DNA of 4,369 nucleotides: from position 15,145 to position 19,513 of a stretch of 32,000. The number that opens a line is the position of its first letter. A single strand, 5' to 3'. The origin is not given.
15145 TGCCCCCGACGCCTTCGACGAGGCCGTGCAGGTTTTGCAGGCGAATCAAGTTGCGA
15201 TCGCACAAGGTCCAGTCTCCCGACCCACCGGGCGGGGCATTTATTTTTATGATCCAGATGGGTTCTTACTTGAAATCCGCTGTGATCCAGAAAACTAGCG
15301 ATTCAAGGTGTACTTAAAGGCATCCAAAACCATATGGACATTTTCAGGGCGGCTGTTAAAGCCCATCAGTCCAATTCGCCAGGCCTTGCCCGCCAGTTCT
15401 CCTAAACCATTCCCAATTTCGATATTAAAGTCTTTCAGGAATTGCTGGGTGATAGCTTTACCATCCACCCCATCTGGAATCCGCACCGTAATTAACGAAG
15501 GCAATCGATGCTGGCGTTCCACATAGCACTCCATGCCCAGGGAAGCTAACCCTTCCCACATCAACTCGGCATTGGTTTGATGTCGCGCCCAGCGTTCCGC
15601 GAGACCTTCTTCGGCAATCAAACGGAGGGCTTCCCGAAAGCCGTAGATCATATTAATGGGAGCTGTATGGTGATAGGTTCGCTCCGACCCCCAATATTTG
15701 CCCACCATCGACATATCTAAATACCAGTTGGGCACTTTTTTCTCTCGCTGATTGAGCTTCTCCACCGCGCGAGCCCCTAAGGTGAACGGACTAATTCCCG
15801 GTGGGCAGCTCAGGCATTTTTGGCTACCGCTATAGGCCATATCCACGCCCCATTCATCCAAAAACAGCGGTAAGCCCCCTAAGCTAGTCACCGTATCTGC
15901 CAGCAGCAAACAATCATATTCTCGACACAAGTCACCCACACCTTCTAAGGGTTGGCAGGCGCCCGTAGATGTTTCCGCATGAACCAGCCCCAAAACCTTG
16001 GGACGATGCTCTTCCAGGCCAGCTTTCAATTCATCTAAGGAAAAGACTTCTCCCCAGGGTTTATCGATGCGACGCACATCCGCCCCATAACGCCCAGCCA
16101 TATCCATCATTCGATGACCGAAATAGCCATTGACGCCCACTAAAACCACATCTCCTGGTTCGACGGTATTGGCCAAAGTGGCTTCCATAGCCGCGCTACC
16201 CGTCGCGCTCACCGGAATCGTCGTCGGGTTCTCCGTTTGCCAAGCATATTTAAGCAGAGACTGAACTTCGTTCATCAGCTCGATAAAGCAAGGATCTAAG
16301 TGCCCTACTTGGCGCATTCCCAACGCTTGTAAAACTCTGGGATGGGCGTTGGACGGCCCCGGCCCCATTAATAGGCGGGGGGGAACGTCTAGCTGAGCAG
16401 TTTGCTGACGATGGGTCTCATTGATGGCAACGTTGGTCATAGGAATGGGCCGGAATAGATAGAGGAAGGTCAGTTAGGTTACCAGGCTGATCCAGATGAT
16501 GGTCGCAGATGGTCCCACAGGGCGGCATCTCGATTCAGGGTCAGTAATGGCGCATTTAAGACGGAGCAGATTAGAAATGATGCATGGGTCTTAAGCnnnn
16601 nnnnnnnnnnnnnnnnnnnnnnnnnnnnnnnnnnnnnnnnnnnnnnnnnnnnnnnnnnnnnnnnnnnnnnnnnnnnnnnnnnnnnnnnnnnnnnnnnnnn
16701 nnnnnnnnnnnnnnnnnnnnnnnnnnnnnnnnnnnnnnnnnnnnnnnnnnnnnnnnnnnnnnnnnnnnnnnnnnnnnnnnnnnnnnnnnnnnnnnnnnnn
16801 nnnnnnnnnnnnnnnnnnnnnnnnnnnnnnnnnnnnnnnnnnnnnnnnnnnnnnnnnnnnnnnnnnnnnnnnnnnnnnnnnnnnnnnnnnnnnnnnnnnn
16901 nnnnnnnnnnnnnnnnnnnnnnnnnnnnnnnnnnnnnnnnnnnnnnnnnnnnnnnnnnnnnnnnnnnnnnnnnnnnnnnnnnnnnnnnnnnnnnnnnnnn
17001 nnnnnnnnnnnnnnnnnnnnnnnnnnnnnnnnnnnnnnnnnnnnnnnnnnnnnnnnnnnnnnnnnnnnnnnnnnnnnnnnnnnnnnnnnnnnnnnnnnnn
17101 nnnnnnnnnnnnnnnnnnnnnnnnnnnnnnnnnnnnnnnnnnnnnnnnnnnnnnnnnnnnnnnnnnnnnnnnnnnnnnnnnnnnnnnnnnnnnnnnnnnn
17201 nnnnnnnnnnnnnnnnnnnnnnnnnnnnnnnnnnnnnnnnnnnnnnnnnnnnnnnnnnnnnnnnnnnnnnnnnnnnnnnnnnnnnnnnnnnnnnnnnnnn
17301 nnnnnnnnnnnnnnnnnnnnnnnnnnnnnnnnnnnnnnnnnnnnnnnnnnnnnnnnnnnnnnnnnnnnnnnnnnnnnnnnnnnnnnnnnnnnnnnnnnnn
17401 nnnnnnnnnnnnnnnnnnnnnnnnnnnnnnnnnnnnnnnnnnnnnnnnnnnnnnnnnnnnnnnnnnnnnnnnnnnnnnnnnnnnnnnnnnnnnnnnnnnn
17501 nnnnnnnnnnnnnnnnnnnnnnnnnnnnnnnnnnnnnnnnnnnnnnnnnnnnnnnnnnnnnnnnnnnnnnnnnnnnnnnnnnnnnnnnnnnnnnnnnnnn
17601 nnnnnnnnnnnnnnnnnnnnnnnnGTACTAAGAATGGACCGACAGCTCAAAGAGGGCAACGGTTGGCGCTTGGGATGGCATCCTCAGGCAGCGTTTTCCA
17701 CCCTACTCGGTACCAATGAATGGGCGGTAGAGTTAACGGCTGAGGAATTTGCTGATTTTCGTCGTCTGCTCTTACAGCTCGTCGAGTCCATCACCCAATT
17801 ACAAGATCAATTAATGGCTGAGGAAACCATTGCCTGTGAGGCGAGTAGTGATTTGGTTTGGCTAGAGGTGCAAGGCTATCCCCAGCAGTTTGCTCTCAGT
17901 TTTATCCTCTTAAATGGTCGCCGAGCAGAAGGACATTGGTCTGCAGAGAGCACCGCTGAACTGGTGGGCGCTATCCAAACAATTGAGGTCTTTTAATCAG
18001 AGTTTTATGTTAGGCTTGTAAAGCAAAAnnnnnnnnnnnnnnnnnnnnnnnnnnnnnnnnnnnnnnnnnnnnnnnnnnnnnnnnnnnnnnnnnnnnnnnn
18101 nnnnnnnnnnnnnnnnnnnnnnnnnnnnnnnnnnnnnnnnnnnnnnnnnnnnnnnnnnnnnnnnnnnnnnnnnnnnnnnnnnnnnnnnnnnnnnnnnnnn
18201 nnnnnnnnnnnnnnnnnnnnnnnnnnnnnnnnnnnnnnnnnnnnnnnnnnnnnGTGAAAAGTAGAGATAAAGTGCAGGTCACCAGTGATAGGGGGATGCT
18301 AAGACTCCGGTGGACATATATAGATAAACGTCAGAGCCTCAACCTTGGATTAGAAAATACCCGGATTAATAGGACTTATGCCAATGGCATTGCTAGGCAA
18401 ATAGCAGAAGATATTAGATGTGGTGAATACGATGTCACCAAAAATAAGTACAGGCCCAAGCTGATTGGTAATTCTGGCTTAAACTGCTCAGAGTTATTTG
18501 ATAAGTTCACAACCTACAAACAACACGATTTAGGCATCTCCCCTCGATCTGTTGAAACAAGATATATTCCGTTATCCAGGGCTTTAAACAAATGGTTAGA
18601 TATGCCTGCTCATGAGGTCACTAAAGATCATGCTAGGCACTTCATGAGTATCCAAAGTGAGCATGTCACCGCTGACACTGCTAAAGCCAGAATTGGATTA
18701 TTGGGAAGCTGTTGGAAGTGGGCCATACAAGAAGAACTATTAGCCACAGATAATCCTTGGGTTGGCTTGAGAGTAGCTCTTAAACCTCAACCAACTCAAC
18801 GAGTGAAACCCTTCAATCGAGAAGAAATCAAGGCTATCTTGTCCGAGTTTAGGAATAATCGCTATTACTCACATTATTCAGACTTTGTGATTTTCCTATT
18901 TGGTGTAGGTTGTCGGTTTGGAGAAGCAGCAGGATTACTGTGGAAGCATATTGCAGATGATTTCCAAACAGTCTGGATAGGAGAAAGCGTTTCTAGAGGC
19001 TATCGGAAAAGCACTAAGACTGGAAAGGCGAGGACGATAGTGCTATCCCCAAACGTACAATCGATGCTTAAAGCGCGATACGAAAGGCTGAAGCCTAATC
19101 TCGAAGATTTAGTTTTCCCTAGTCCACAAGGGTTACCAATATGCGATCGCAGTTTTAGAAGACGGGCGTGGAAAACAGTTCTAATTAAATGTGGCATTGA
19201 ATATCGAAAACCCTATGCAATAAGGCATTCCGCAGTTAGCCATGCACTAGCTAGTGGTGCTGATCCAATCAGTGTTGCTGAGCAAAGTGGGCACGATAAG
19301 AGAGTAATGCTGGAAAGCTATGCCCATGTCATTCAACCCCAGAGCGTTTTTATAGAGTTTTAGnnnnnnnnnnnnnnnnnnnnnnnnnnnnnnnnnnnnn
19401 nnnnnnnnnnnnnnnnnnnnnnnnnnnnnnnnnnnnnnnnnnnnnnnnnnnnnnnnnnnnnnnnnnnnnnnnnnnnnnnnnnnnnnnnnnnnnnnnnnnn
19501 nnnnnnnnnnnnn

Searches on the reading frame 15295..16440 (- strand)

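Call 92: search_protein_families(library=pfam, proteins=[window:15295-16440:-], max_evalue=0.001)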
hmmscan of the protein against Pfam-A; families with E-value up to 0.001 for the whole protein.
window:15295-16440:- (381 aa): 1 family
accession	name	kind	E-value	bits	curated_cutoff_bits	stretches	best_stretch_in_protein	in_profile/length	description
PF00266.25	Aminotran_5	-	4e-31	108.7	21.5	1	38-345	27-338/371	Aminotransferase class-V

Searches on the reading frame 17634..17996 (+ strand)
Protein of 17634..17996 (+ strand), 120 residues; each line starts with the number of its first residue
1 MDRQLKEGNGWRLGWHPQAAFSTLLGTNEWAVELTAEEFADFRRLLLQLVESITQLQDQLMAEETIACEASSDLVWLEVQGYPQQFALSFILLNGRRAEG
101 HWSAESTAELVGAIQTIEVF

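Call 92: search_protein_families(library=pfam, proteins=[window:17634-17996:+], max_evalue=0.001)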
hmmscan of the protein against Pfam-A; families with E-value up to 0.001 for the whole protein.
window:17634-17996:+ (120 aa): 1 family
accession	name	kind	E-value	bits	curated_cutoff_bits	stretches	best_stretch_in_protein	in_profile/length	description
PF08848.17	DUF1818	-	2.5e-43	147.2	25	1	6-116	1-112/113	Domain of unknown function (DUF1818)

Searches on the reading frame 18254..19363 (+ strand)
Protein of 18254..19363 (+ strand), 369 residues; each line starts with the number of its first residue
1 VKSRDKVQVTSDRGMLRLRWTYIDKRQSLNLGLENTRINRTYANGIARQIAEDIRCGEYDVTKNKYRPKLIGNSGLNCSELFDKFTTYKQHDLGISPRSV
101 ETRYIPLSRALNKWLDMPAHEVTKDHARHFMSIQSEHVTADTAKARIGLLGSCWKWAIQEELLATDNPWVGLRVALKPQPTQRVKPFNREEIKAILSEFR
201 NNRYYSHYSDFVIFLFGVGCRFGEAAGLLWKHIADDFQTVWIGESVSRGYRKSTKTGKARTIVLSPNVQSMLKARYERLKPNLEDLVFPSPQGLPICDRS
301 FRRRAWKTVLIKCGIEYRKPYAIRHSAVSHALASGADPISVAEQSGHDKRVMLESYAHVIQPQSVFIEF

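Call 7: search_protein_families(library=pfam, proteins=[window:18254-19363:+], max_evalue=0.01)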
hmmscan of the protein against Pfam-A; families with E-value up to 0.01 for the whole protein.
window:18254-19363:+ (369 aa): 2 families
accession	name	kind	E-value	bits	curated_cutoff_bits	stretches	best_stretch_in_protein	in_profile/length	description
PF00589.27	Phage_integrase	-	6.2e-20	72.1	27.1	1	188-359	4-168/172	Phage integrase family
PF12167.14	Arm-DNA-bind_2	-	2.8e-06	27.7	22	1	6-63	3-59/65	Arm DNA-binding domain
